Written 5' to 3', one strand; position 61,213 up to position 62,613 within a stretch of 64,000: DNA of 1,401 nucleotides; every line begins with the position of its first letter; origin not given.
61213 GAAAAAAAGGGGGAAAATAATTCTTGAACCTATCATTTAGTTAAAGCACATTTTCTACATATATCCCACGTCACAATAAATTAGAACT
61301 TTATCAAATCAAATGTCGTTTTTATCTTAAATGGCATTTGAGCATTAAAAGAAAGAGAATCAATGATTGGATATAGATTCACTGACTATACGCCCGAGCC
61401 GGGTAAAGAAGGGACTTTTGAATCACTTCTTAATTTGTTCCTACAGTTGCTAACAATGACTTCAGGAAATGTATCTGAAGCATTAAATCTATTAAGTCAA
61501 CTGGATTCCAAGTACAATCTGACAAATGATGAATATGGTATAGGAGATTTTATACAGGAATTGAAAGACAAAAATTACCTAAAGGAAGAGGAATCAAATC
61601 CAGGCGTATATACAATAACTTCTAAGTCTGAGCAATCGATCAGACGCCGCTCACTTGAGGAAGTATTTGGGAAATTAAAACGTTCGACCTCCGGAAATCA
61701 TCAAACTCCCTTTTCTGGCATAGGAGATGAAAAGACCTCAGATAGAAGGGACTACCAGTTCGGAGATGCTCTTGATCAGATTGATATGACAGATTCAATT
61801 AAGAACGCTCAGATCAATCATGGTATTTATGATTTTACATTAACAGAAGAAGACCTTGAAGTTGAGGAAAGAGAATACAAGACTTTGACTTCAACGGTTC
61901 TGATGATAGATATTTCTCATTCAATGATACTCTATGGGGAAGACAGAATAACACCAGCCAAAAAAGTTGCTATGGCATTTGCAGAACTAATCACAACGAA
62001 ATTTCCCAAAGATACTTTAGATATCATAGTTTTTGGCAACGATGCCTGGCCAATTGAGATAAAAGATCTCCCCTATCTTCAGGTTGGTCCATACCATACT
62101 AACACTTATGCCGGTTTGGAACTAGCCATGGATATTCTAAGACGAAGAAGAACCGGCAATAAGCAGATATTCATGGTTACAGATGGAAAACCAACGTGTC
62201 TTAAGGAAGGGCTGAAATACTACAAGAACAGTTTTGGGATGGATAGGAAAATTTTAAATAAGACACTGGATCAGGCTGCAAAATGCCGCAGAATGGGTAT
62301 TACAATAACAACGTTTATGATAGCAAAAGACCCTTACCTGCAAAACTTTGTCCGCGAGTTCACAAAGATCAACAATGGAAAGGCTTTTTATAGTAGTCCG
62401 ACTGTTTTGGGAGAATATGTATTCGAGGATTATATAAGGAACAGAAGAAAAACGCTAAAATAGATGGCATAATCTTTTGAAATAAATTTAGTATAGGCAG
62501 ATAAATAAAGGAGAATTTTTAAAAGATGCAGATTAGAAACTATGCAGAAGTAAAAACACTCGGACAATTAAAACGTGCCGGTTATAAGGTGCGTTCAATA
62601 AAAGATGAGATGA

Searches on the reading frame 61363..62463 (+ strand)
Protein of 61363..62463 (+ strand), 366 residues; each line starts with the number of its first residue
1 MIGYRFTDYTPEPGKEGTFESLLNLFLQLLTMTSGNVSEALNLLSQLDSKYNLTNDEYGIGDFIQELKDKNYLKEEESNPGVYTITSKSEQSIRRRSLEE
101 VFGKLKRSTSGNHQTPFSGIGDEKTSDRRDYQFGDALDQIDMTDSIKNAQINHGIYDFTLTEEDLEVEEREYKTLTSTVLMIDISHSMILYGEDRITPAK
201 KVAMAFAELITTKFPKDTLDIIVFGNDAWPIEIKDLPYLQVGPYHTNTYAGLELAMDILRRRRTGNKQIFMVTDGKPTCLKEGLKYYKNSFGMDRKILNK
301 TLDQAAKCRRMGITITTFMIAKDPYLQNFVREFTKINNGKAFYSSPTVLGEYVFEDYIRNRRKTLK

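Call 86: search_protein_families(library=pfam, proteins=[window:61363-62463:+], max_evalue=0.00001)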
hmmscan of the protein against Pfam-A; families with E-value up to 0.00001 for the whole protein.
window:61363-62463:+ (366 aa): 1 family
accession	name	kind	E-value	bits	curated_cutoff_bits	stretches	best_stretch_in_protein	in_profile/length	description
PF13519.12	VWA_2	-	1.6e-08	35.6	27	1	178-276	1-107/107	von Willebrand factor type A domain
